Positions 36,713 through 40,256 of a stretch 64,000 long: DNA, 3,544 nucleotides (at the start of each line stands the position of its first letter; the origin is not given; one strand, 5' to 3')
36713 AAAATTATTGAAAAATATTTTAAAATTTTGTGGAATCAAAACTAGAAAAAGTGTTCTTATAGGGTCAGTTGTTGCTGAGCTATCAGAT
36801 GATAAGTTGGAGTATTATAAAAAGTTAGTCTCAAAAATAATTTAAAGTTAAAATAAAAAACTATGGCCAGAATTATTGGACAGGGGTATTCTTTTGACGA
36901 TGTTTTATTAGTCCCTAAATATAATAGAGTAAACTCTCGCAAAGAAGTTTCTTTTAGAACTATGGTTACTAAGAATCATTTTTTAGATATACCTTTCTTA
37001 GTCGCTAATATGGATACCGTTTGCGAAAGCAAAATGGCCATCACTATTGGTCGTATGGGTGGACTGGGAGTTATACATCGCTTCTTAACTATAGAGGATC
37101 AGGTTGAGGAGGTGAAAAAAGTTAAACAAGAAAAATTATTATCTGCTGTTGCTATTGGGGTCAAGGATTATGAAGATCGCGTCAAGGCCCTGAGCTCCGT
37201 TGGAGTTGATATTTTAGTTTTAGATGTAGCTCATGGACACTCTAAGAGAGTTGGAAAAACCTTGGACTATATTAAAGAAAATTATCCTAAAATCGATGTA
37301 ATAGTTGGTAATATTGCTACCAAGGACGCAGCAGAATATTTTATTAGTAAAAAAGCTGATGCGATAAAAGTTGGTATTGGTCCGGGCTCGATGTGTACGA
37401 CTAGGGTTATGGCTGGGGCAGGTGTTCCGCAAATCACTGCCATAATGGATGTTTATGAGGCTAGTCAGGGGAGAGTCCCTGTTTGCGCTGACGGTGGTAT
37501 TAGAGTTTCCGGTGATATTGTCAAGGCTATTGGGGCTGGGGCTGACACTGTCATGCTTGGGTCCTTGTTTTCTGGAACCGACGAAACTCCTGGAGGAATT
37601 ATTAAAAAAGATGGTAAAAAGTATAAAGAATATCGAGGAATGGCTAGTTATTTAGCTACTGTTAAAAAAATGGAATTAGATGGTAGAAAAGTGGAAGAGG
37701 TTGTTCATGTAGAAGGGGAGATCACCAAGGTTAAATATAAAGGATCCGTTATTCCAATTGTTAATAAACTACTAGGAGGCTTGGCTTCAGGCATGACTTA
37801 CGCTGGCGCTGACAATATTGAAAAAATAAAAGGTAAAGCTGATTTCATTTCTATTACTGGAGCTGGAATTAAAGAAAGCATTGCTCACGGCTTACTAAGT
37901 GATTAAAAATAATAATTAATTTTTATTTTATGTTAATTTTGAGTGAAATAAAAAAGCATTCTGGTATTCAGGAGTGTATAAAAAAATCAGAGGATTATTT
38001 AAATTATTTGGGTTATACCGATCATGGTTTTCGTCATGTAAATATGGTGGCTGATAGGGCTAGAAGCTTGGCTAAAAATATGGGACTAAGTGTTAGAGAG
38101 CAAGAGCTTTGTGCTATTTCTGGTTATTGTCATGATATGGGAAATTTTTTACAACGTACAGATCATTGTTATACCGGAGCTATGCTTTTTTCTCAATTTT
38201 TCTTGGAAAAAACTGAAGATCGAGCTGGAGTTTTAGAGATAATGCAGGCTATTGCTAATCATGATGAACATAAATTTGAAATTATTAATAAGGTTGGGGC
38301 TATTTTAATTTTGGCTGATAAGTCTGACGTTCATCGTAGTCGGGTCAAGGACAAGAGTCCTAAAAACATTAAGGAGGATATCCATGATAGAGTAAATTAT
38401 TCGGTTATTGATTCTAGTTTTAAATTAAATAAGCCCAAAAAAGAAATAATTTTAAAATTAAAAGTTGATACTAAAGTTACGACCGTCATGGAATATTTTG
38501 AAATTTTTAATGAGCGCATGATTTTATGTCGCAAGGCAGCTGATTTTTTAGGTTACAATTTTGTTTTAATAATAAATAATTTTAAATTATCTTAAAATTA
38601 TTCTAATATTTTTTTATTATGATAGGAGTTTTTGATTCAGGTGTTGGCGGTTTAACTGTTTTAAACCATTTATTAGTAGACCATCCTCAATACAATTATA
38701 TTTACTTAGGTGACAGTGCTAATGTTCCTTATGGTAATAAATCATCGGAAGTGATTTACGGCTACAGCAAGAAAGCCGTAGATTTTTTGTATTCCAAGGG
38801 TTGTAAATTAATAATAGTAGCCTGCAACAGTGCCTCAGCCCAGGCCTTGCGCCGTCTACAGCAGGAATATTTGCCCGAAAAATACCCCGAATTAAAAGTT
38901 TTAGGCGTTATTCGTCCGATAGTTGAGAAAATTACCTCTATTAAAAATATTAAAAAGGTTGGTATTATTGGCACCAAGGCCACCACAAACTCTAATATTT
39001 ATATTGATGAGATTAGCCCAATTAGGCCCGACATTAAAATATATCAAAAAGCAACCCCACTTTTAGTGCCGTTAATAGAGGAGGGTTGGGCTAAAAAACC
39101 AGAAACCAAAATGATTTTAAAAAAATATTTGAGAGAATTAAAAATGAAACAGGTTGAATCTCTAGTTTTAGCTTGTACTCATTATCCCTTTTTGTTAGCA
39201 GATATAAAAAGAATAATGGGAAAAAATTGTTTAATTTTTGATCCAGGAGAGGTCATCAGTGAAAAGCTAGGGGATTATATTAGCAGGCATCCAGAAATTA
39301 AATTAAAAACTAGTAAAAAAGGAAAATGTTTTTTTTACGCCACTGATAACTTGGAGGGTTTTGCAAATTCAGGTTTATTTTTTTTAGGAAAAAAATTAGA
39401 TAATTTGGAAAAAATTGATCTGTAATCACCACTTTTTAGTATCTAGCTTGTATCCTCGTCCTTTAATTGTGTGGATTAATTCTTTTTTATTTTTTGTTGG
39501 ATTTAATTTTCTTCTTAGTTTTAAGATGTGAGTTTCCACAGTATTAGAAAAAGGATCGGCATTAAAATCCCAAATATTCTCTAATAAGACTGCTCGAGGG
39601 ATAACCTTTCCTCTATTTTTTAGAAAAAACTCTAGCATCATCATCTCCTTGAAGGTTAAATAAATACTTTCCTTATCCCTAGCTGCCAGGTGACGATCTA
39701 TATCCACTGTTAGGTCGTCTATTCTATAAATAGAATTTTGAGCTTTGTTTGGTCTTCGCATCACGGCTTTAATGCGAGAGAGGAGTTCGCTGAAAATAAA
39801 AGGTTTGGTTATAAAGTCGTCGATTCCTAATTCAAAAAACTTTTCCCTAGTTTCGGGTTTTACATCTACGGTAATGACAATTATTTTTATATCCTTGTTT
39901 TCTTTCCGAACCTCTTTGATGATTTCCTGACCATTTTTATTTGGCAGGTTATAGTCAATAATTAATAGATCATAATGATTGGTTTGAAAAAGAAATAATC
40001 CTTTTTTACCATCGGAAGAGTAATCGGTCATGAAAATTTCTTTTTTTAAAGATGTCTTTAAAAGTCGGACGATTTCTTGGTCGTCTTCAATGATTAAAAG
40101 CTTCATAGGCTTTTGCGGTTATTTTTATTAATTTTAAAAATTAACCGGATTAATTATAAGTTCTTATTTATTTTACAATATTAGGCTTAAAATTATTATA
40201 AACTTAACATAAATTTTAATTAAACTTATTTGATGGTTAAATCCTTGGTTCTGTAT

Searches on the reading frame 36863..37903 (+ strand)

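Call 54: search_protein_families(library=pfam, proteins=[window:36863-37903:+], max_evalue=0.001)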
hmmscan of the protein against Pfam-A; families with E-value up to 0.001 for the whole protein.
window:36863-37903:+ (347 aa): 4 families
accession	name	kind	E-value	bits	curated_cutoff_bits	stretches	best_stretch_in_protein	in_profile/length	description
PF00478.31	IMPDH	-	2.5e-117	392.2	25.6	1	8-342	1-345/345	IMP dehydrogenase / GMP reductase domain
PF01070.24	FMN_dh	-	5e-08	32.8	24.9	1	143-235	218-304/350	FMN-dependent dehydrogenase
PF03060.21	NMO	-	1.4e-06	28.4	28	1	86-249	86-238/331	Nitronate monooxygenase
PF01645.23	Glu_synthase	-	0.00074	19.2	20.4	1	150-234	214-305/369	Conserved region in glutamate synthase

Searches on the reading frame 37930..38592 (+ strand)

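Call 54: search_protein_families(library=pfam, proteins=[window:37930-38592:+], max_evalue=0.001)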
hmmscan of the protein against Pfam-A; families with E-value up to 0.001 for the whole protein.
window:37930-38592:+ (221 aa): 1 family
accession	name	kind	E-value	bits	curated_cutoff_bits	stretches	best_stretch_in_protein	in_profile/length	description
PF01966.28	HD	-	4.5e-07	30.6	22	1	34-133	2-114/116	HD domain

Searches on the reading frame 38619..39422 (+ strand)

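Call 54: search_protein_families(library=pfam, proteins=[window:38619-39422:+], max_evalue=0.001)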
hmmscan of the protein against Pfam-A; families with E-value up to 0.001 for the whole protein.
window:38619-39422:+ (268 aa): 1 family
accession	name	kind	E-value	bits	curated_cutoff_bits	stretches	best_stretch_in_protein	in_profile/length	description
PF01177.27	Asp_Glu_race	-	2e-13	51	31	1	23-212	26-206/211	Asp/Glu/Hydantoin racemase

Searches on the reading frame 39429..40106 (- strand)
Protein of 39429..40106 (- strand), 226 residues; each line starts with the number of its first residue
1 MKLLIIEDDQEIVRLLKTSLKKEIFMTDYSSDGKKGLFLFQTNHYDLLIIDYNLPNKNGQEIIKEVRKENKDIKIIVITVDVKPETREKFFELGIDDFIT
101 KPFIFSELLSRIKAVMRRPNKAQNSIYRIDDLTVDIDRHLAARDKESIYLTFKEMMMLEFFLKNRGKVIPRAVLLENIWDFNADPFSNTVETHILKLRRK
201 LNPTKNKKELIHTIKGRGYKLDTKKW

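Call 54: search_protein_families(library=pfam, proteins=[window:39429-40106:-], max_evalue=0.001)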
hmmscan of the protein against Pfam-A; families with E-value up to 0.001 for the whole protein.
window:39429-40106:- (226 aa): 2 families
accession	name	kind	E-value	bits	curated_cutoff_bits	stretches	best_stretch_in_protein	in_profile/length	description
PF00072.30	Response_reg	-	2.3e-25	89.4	30.2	1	4-113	2-111/111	Response regulator receiver domain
PF00486.34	Trans_reg_C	-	1.2e-22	80.2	26.2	1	146-221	2-77/77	Transcriptional regulatory protein, C terminal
